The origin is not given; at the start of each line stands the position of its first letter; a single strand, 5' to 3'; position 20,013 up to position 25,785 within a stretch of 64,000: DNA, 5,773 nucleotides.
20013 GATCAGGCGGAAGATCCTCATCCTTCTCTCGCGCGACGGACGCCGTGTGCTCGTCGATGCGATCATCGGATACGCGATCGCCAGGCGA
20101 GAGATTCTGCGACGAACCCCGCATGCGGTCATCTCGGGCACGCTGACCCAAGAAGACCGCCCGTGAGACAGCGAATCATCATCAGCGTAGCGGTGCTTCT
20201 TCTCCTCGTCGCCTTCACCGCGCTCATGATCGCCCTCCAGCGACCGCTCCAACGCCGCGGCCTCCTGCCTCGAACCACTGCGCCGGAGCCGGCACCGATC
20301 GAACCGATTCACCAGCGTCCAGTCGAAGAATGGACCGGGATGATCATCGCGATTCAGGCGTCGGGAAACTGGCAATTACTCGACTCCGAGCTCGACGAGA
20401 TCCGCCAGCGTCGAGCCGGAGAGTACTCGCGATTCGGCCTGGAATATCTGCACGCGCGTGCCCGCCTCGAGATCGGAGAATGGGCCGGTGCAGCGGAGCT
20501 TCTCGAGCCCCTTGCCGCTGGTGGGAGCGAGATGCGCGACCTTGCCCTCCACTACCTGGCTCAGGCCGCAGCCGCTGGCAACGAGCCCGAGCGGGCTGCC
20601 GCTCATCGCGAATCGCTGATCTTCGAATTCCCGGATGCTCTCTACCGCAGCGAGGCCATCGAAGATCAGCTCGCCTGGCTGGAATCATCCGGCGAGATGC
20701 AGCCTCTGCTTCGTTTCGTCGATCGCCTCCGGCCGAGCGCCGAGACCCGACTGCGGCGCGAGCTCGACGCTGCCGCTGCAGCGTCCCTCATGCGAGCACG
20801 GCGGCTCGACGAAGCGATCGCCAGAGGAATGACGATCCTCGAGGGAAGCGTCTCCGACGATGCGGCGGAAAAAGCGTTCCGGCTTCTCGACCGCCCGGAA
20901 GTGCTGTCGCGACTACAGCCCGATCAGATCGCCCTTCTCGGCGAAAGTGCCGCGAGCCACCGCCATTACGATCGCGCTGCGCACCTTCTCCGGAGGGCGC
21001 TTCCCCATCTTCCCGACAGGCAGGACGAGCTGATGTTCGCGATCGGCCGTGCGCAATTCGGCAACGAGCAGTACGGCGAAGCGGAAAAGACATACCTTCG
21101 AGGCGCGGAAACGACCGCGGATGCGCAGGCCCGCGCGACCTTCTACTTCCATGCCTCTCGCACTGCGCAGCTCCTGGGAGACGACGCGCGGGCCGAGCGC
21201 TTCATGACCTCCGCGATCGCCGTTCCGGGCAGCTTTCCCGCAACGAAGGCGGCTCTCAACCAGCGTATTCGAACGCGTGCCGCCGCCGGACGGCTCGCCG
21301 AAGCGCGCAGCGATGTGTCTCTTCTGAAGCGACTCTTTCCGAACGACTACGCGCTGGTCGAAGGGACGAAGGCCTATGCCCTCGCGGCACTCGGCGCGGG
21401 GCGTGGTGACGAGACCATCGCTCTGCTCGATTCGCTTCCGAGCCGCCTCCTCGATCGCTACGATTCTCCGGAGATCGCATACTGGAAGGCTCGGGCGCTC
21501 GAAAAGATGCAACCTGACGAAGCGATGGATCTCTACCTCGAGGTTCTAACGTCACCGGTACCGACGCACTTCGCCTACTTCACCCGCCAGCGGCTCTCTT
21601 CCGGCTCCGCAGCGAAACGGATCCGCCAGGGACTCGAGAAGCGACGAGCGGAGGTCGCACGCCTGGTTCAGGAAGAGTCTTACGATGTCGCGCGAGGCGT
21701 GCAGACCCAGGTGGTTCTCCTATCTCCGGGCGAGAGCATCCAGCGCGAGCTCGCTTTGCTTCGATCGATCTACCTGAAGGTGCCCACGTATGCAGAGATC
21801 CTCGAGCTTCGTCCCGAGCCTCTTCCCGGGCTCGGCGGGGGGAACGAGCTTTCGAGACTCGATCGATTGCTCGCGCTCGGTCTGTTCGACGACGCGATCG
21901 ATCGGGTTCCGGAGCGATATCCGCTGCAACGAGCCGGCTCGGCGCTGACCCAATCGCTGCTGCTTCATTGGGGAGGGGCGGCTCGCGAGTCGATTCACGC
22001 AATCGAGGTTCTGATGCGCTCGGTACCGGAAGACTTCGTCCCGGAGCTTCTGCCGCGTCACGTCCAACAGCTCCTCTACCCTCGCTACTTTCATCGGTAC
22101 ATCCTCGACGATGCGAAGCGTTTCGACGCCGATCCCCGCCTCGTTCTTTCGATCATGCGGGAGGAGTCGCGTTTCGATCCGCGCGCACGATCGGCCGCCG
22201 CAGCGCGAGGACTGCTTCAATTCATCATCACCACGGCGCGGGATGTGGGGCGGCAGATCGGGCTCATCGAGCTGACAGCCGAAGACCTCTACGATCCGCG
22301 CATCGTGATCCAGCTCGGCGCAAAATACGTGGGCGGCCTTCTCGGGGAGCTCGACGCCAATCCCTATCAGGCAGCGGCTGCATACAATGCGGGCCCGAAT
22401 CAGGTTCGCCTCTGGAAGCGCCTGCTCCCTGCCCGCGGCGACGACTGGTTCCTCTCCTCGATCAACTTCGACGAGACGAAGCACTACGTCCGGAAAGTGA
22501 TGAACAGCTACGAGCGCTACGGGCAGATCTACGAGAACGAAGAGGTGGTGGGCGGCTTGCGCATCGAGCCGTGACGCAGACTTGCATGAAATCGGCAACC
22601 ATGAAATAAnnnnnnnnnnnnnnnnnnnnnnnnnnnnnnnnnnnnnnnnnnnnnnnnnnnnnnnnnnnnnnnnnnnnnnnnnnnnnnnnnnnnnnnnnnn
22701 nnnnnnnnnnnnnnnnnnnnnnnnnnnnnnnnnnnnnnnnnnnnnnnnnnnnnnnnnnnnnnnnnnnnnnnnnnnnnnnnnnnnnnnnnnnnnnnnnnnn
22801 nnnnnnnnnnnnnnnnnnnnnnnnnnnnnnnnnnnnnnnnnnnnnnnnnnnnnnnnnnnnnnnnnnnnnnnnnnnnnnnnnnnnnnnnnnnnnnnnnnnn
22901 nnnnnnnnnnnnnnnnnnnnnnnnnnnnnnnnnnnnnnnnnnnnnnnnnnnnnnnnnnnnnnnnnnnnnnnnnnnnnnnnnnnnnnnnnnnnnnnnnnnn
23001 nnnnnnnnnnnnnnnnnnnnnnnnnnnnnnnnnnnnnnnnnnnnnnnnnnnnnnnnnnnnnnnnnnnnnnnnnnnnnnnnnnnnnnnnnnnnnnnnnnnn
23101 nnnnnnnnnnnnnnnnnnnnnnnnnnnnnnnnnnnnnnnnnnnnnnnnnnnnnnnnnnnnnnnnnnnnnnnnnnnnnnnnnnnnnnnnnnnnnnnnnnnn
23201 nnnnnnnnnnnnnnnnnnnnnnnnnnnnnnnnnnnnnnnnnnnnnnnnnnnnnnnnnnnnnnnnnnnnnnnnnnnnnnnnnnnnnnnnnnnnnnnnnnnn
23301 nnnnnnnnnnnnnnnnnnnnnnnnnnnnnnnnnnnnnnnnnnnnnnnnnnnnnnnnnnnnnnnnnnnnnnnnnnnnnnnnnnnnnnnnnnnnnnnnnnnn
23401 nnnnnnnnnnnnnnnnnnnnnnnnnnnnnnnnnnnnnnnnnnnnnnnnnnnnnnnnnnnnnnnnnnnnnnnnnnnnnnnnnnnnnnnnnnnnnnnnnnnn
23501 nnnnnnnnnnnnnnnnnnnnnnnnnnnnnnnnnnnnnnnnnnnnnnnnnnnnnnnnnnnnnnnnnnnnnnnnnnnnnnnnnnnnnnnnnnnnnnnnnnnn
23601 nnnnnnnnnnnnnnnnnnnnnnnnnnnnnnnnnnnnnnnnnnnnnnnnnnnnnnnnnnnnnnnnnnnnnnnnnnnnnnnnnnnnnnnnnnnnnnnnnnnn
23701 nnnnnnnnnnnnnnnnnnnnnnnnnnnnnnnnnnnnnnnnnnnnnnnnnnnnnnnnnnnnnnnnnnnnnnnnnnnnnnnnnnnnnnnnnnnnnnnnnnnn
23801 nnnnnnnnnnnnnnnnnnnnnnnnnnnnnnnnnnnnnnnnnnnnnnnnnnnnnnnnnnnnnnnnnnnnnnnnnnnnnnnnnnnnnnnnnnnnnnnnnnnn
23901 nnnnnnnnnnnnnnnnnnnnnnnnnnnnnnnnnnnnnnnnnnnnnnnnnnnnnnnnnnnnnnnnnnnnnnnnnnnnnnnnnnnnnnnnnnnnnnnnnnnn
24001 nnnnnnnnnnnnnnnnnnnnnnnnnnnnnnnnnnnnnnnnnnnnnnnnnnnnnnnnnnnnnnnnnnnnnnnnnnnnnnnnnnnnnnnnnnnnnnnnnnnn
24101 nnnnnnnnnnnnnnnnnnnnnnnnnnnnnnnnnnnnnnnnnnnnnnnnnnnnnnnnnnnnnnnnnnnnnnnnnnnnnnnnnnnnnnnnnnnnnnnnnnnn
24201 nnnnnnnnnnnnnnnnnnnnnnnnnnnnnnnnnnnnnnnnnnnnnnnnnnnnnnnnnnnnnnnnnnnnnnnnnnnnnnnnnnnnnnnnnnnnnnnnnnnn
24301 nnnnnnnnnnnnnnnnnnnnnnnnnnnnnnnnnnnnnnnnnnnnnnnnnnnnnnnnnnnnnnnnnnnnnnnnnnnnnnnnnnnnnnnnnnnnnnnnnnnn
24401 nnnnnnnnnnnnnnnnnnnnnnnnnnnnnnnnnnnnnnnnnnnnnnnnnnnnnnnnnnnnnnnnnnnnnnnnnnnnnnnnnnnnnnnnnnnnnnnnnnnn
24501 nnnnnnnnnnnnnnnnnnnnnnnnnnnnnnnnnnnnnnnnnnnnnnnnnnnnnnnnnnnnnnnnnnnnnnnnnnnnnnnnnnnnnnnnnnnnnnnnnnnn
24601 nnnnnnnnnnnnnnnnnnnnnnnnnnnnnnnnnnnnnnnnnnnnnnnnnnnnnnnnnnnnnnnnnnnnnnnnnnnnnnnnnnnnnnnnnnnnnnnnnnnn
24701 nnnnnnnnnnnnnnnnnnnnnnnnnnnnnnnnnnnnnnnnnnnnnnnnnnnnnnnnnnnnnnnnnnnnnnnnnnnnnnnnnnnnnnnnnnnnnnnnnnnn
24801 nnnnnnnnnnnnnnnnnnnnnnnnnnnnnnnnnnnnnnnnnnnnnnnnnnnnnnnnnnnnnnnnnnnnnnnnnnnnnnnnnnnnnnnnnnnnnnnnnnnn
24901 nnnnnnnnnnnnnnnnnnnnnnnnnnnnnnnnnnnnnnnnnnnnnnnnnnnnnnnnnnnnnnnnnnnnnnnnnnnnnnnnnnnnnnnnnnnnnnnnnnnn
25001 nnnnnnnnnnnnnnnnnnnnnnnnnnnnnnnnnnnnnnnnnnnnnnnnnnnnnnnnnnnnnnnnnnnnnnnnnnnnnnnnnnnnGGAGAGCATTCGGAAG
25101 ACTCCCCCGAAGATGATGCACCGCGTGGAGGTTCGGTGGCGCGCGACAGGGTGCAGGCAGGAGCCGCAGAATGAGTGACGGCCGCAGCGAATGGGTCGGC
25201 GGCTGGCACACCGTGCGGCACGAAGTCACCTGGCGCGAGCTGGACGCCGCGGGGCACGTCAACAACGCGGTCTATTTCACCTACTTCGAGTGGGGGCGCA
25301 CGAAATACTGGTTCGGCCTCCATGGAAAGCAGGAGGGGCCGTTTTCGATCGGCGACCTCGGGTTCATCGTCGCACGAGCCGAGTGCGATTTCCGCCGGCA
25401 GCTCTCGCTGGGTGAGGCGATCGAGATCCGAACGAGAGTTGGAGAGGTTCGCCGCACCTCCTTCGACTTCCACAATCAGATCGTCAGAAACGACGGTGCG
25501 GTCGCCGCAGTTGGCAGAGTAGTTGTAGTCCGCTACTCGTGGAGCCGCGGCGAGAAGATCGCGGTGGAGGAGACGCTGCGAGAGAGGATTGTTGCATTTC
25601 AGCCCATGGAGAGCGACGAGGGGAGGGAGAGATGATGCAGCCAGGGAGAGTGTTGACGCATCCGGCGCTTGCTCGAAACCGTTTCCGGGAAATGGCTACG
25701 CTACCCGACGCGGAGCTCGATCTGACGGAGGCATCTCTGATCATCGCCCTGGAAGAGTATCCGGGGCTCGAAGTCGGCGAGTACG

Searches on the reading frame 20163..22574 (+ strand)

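Call 78: search_protein_families(library=pfam, proteins=[window:20163-22574:+], max_evalue=0.0001)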
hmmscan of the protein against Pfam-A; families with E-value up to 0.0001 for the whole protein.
window:20163-22574:+ (803 aa): 1 family
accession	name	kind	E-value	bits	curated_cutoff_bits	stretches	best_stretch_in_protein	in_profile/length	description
PF01464.25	SLT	-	1.2e-23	83.4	21.3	1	646-754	2-107/117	Transglycosylase SLT domain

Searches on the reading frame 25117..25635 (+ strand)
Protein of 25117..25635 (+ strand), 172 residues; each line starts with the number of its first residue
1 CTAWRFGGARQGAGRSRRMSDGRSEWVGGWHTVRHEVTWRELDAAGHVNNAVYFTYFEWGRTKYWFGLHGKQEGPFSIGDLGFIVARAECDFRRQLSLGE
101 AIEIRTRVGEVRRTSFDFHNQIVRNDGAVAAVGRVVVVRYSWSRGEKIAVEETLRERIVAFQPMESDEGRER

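Call 79: search_protein_families(library=pfam, proteins=[window:25117-25635:+], max_evalue=0.0001)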
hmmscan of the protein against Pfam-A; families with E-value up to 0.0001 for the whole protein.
window:25117-25635:+ (172 aa): 3 families
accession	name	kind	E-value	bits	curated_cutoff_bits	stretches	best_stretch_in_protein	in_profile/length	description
PF13279.12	4HBT_2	-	1.1e-19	71.5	25.5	1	37-157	1-121/122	Thioesterase-like superfamily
PF03061.28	4HBT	-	1.2e-13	51.6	20.6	1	46-130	2-78/79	Thioesterase superfamily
PF20791.3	Acyl-ACP_TE_C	-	4.4e-05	24.1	21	0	35-56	12-33/101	Acyl-ACP thioesterase C-terminal domain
